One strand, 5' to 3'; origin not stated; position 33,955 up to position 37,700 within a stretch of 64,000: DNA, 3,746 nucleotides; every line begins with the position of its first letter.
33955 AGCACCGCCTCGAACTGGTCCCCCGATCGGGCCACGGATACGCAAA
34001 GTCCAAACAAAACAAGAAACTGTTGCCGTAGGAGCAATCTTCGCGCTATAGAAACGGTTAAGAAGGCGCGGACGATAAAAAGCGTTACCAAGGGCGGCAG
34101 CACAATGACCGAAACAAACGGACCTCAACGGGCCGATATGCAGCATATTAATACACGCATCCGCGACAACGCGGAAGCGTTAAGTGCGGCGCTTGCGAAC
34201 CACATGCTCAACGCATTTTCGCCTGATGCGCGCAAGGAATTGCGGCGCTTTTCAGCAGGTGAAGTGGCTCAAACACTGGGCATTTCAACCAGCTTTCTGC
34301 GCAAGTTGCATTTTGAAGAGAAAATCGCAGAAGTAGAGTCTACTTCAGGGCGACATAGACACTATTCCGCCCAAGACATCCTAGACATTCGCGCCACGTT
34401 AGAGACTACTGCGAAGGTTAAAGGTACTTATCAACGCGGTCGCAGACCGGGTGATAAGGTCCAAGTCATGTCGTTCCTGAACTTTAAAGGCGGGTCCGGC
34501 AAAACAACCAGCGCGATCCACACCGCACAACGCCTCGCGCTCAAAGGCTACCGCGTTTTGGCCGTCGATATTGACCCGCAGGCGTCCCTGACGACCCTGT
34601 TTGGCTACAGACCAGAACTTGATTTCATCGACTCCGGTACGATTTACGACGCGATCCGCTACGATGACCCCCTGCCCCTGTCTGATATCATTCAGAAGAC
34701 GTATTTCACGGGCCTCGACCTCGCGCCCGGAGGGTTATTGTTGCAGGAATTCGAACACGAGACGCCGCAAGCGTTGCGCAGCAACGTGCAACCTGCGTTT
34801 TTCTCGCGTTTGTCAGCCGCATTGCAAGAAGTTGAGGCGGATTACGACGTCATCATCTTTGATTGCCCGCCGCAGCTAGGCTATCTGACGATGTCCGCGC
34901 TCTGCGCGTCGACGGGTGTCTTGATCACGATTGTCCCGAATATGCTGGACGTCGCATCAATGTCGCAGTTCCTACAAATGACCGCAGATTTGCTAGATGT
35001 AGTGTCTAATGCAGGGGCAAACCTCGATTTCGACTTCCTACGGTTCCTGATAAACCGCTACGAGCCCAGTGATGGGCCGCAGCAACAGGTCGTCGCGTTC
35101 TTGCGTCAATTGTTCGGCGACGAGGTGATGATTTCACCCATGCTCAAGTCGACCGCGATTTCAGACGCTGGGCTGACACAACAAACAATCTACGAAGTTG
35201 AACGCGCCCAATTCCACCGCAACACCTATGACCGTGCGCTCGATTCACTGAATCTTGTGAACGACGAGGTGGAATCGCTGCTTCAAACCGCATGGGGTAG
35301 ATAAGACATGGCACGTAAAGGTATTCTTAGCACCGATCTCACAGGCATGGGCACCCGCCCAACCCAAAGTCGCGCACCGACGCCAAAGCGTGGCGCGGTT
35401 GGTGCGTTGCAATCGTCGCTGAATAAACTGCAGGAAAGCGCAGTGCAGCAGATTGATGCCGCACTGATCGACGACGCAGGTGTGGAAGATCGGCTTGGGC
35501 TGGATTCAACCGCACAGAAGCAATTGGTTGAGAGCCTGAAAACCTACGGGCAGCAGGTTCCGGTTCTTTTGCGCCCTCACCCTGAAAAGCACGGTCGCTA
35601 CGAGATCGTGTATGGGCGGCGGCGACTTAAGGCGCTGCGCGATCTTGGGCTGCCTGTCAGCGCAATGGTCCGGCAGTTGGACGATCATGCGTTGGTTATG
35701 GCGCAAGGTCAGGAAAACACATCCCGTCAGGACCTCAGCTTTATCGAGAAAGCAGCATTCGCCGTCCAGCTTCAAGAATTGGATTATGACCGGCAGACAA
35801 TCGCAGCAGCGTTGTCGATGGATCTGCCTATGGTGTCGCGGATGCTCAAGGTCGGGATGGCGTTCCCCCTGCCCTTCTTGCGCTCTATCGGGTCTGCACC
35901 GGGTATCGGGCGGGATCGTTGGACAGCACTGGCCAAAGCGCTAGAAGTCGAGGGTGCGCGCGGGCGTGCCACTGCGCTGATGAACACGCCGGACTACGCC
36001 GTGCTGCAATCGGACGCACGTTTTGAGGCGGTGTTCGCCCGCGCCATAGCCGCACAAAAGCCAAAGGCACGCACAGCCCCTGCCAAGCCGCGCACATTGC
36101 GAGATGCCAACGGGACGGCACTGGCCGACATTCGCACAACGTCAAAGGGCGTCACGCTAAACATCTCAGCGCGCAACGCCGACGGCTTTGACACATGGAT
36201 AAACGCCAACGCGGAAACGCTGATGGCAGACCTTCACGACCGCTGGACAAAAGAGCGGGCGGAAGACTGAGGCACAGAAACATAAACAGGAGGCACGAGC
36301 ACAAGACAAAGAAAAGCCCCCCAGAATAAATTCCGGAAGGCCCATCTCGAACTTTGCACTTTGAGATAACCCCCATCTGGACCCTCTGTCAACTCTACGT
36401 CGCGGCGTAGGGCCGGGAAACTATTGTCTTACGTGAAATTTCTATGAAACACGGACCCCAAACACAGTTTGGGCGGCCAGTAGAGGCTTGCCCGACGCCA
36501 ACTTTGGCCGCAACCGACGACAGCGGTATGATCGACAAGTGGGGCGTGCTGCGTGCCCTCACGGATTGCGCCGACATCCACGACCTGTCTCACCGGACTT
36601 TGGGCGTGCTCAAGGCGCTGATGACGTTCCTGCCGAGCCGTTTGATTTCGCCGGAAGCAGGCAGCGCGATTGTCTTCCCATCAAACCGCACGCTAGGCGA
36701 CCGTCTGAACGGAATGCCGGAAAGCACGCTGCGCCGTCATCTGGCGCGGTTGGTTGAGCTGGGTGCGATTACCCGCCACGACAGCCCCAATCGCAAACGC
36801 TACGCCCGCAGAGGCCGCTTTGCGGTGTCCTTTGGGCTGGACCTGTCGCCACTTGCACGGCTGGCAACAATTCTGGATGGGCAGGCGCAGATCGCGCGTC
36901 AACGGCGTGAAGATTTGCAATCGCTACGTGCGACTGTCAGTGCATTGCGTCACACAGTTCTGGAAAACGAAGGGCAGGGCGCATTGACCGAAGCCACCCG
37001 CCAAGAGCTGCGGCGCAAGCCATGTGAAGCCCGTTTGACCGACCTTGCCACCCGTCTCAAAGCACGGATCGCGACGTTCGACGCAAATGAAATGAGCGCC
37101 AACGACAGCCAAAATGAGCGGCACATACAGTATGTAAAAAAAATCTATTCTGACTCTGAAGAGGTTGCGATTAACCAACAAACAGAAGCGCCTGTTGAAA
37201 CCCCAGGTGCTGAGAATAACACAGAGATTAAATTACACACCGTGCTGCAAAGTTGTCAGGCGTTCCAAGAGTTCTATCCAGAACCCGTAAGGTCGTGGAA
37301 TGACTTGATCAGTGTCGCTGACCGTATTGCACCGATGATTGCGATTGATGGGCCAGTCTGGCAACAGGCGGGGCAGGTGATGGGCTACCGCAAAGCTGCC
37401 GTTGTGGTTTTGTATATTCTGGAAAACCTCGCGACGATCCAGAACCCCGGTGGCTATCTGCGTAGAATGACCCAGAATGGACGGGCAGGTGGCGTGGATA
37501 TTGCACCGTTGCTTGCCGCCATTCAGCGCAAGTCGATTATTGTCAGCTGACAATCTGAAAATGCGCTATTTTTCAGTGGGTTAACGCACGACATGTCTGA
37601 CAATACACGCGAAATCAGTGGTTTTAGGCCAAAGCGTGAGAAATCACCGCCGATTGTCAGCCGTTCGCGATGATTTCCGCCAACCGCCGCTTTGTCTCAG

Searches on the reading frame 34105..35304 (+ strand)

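Call 65: search_protein_families(library=pfam, proteins=[window:34105-35304:+], max_evalue=0.001)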
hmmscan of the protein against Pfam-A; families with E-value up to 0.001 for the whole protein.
window:34105-35304:+ (399 aa): 9 families
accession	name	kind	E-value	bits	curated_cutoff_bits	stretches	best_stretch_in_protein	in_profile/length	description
PF13614.12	AAA_31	-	1.3e-35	123.4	27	1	120-295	2-166/177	AAA domain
PF01656.29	CbiA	-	5.9e-22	78.4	25.4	1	124-361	3-124/125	CobQ/CobB/MinD/ParA nucleotide binding domain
PF09140.17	MipZ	-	9.8e-11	41.9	20.7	1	122-169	3-51/262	ATPase MipZ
PF02374.21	ArsA_ATPase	-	1.2e-07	31.7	24.3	1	124-167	5-48/305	Anion-transporting ATPase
PF06564.18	CBP_BcsQ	-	5.9e-07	29.7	21.3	1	125-287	7-153/234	Cellulose biosynthesis protein BcsQ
PF10609.15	ParA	-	2.5e-06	27.5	27.1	1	124-294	8-161/246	NUBPL iron-transfer P-loop NTPase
PF00376.29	MerR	-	0.00069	19.8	28.2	0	52-87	3-38/38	MerR family regulatory protein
PF13411.12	MerR_1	-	0.00075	20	21.6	0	50-97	2-48/69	MerR HTH family regulatory protein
PF00142.24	Fer4_NifH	-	0.00088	19.3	25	0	128-166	8-47/271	4Fe-4S iron sulfur cluster binding proteins, NifH/frxC family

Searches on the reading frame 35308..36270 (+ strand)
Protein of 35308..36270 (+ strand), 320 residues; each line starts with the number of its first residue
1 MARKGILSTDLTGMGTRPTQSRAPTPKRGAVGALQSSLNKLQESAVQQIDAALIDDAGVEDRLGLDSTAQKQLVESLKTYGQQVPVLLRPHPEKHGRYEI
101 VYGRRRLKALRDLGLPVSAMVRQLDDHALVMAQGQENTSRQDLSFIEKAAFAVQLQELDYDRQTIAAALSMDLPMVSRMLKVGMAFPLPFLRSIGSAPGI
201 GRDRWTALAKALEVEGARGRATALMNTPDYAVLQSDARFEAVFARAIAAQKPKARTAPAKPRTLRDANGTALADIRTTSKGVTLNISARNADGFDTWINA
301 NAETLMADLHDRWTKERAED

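Call 65: search_protein_families(library=pfam, proteins=[window:35308-36270:+], max_evalue=0.001)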
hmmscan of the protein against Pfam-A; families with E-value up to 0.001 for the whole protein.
window:35308-36270:+ (320 aa): 2 families
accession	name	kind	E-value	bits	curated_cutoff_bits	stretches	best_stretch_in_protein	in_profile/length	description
PF07506.17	RepB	-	2.8e-15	57.3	30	1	140-291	2-159/185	RepB plasmid partitioning protein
PF02195.25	ParB_N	-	7.9e-10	39.1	26.3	1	46-132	3-88/95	ParB N-terminal domain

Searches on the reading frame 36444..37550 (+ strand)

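Call 65: search_protein_families(library=pfam, proteins=[window:36444-37550:+], max_evalue=0.001)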
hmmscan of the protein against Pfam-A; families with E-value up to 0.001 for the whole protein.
window:36444-37550:+ (368 aa): 2 families
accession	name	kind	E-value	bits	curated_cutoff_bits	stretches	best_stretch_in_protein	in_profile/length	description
PF03428.19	RP-C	-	1.5e-36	126.3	24.4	1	22-172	14-167/175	Replication protein C N-terminal domain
PF11800.13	RP-C_C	-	4.5e-26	91.5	32.6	1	264-362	2-101/102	Replication protein C C-terminal region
